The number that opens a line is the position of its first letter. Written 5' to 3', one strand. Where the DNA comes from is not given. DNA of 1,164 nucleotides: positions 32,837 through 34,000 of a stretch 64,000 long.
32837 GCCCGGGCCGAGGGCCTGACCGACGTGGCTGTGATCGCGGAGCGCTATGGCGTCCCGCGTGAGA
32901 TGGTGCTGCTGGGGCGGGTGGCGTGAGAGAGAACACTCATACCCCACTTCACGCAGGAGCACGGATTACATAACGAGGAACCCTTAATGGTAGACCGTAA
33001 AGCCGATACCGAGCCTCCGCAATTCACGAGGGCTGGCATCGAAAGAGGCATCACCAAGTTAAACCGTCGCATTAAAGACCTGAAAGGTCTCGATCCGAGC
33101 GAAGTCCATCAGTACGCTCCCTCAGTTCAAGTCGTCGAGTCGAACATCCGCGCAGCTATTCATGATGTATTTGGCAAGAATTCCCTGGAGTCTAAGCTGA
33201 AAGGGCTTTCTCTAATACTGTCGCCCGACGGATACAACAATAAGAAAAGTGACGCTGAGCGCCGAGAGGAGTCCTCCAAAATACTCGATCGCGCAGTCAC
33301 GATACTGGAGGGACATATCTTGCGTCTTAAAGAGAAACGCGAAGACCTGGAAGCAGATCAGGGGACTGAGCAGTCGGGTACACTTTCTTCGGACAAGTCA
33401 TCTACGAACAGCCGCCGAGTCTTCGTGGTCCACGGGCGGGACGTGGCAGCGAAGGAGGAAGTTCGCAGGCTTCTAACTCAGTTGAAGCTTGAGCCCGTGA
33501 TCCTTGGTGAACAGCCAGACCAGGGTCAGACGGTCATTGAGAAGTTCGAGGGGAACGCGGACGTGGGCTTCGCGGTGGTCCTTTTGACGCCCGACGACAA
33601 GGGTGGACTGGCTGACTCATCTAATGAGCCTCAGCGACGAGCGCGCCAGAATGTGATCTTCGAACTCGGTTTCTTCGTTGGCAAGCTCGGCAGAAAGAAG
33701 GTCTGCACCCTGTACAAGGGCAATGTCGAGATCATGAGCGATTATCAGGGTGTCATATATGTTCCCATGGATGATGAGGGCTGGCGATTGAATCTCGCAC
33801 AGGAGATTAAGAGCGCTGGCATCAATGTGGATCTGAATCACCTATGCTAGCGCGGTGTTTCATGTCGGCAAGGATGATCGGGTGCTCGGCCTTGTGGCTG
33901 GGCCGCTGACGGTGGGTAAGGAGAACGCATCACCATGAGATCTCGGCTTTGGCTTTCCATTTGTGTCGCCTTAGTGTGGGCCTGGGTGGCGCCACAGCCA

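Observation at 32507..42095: Accessory/defence island anchored at tRNA-Leu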

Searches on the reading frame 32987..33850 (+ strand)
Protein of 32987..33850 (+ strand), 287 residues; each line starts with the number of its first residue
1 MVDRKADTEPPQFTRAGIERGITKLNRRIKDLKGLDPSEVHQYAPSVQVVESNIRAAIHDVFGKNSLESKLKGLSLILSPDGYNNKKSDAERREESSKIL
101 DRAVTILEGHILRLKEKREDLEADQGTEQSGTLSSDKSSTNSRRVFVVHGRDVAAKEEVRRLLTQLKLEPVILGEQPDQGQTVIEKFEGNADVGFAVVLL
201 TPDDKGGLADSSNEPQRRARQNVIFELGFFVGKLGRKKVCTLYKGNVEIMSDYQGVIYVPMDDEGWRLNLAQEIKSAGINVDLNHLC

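Call 5: search_protein_families(library=pfam, proteins=[window:32987-33850:+], max_evalue=0.01)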
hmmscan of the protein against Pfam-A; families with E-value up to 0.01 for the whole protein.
window:32987-33850:+ (287 aa): 1 family
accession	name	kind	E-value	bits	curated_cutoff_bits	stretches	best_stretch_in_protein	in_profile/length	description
PF10137.14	CAP12-PCTIR_TIR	-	4.1e-38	130.5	24.7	1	144-262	1-118/119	CAP12/Pycsar effector protein, TIR domain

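Call 10: search_protein_families(library=padloc, proteins=[window:32987-33850:+], max_evalue=0.01)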
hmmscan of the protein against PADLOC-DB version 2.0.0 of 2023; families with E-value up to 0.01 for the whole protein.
window:32987-33850:+ (287 aa): 9 families
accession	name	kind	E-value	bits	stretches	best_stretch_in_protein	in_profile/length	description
PDLC05005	PDC-S35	-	4.4e-78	260.6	1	21-286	6-262/264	-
PDLC05007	PDC-S35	-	6.4e-69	230.7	1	111-286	106-277/278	-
PDLC05004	PDC-S35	-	2.9e-67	225.1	1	95-285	79-263/265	-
PDLC05006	PDC-S35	-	2.5e-51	172.3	1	121-285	60-230/231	-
PDLC05003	PDC-S35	-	9.6e-43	144.5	1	118-284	64-238/245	-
PDLC00731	Effector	-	5.1e-13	46.7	1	180-265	194-279/306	TIR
PDLC00729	Effector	-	1.1e-12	46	1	194-260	58-121/310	TIR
PDLC00732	Effector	-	4.8e-10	36.9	1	182-259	192-269/301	TIR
PDLC02371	PycTIR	-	3e-09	34.7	1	139-262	148-261/288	-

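Call 12: find_encoding_contigs(protein=window:32987-33850:+, flank=10000, max_places=10)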
Protein window:32987-33850:+ (287 aa): no gene with exactly this product is on record in the collection.

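Call 70: search_protein_families(library=ncbifam, proteins=[window:32987-33850:+], max_evalue=0.01)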
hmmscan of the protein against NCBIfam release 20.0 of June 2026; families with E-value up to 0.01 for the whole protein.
window:32987-33850:+ (287 aa): 2 families
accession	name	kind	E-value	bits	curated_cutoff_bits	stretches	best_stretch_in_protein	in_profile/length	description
NF050171.1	CDNTAsCap12CFB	equivalog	4.3e-11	42.6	450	1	194-264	58-125/305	CBASS system CD-NTase-associated NAD(+) hydrolase Cap12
NF050172.1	CDNTAsCap12CFB2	equivalog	2.2e-07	30.4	450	1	194-258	56-117/312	CBASS system CD-NTase-associated NAD(+) hydrolase Cap12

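Call 85: search_dna_similar(query=window:32987-33850:+, collection=plasmids, mode=protein, max_rows=10)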
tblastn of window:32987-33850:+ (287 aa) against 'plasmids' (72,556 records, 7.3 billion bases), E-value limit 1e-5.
Records with a match: 1167; places in all: 1182; records where one place covers at least 80% of the query: 11.
Best place of each record, by identity: <60% 1167.
By first word of the organism name: Klebsiella 617; Escherichia 368; Salmonella 64; Enterobacter 23; Pseudomonas 11; Burkholderia 9; Bacillus 7; Rhizobium 6; Agrobacterium 5; Arthrobacter 5; and 31 more.
By predicted mobility (MOB-suite, as given by PLSDB): conjugative 580; non-mobilizable 513; mobilizable 74.
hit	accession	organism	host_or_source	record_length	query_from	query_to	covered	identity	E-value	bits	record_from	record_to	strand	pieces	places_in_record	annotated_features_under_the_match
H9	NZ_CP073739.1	Burkholderia pseudomallei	soil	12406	1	286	100%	39.2%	1e-53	194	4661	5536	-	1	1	nucleotide-binding protein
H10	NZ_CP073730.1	Burkholderia pseudomallei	water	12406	1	286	100%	39.2%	1e-53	194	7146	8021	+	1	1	nucleotide-binding protein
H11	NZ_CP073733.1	Burkholderia pseudomallei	soil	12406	1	286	100%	39.2%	1e-53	194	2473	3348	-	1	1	nucleotide-binding protein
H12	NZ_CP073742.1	Burkholderia pseudomallei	soil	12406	1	286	100%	39.2%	1e-53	194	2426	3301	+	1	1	nucleotide-binding protein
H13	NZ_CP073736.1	Burkholderia pseudomallei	soil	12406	1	286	100%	39.2%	1e-53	194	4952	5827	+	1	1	nucleotide-binding protein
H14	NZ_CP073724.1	Burkholderia pseudomallei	soil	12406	1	286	100%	39.2%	1e-53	194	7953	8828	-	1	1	nucleotide-binding protein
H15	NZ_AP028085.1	Burkholderia pseudomallei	-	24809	1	286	100%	39.2%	1e-53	194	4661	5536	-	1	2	nucleotide-binding protein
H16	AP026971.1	Comamonadaceae bacterium OS-4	-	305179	1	286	100%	38.8%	5e-53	192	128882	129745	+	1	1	hypothetical protein (x2)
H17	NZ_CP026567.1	Pseudomonas avellanae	Prunus avium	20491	12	284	95%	40.1%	8e-50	183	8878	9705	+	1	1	nucleotide-binding protein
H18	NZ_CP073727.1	Burkholderia pseudomallei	soil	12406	44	286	85%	40.1%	5e-47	175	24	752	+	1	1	none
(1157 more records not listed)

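Call 86: get_annotated_region(hit=H9, flank=3000)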
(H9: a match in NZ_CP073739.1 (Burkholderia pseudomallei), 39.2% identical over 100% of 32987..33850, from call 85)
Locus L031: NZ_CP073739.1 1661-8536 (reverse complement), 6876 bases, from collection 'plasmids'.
description: Burkholderia pseudomallei strain AW17-22 plasmid p1, complete sequence
organism: Burkholderia pseudomallei (NCBI taxid 28450)
taxonomy: Bacteria; Pseudomonadota; Betaproteobacteria; Burkholderiales; Burkholderiaceae; Burkholderia; Burkholderia pseudomallei
host: -; source: soil; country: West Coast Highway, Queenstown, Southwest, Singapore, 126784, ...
typing (MOB-suite, as given by PLSDB): non-mobilizable
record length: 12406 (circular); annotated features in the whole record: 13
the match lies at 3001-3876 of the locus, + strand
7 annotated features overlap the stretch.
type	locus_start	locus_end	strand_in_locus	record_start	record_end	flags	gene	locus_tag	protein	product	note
CDS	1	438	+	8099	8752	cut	-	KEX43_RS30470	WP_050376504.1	HAD family hydrolase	-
CDS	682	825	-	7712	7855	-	-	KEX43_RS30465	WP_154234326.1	hypothetical protein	-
CDS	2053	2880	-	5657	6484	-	-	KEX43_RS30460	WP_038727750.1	hypothetical protein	-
CDS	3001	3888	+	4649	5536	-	-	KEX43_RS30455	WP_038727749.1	nucleotide-binding protein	-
CDS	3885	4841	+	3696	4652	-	-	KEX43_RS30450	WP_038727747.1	tyrosine-type recombinase/integrase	GO:0015074 - DNA integration [Evidence IEA]; GO:0006310 - DNA recombination [Evidence IEA]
CDS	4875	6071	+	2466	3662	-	-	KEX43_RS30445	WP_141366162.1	hypothetical protein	-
CDS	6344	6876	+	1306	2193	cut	-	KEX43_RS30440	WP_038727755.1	hypothetical protein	-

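Call 87: get_annotated_region(hit=H17, flank=3000)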
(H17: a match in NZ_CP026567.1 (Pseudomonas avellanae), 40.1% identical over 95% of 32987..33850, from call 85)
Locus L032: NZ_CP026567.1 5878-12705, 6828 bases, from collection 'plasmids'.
description: Pseudomonas avellanae strain R2leaf plasmid p5_tig9, complete sequence
organism: Pseudomonas avellanae (NCBI taxid 46257)
taxonomy: Bacteria; Pseudomonadota; Gammaproteobacteria; Pseudomonadales; Pseudomonadaceae; Pseudomonas; Pseudomonas avellanae
host: -; source: Prunus avium; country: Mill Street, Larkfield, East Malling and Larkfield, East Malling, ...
typing (MOB-suite, as given by PLSDB): non-mobilizable; replicon rep_cluster_356
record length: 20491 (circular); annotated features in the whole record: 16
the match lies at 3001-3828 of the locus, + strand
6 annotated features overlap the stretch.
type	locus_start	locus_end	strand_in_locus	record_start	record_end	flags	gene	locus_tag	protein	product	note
CDS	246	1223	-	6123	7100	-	-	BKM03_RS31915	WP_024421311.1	IS5-like element ISPssy family transposase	GO:0006313 - DNA transposition [Evidence IEA]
CDS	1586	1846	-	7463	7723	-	-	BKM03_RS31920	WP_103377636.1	hypothetical protein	-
CDS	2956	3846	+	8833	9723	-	-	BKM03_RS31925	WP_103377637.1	nucleotide-binding protein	-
CDS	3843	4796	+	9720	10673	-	-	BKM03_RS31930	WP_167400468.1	tyrosine-type recombinase/integrase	GO:0015074 - DNA integration [Evidence IEA]; GO:0006310 - DNA recombination [Evidence IEA]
CDS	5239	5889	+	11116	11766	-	-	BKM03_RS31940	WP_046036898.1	AAA family ATPase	-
CDS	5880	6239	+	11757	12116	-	-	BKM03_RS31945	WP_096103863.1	hypothetical protein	-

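Call 88: get_annotated_region(hit=H16, flank=3000)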
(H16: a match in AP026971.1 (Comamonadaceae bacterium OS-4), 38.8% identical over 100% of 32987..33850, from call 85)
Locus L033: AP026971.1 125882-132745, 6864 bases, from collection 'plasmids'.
description: Comamonadaceae bacterium OS-4 plasmid pOS401 DNA, complete sequence
organism: Comamonadaceae bacterium OS-4 (NCBI taxid 2993873)
taxonomy: Bacteria; Pseudomonadota; Betaproteobacteria; Burkholderiales; Comamonadaceae; ; Comamonadaceae bacterium OS-4
host: -; source: -; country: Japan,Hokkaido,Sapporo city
typing (MOB-suite, as given by PLSDB): non-mobilizable
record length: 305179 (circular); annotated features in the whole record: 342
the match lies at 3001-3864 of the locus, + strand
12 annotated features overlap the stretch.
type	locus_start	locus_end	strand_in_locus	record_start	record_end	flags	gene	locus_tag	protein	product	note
CDS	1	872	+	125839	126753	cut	-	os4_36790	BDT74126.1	hypothetical protein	-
CDS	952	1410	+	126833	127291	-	-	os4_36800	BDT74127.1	hypothetical protein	-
CDS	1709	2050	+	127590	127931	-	-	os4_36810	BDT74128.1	hypothetical protein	-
CDS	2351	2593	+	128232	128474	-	-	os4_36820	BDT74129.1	hypothetical protein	-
CDS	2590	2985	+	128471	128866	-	-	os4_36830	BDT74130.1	hypothetical protein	-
CDS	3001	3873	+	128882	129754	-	-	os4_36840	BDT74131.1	hypothetical protein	-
CDS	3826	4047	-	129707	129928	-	-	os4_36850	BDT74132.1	hypothetical protein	-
CDS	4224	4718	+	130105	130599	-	-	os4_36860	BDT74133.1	hypothetical protein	-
CDS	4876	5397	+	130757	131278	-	-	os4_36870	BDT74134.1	hypothetical protein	-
CDS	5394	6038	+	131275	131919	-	-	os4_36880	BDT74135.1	hypothetical protein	-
CDS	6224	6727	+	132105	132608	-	-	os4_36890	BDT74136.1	hypothetical protein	-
CDS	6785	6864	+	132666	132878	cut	-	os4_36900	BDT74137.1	hypothetical protein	-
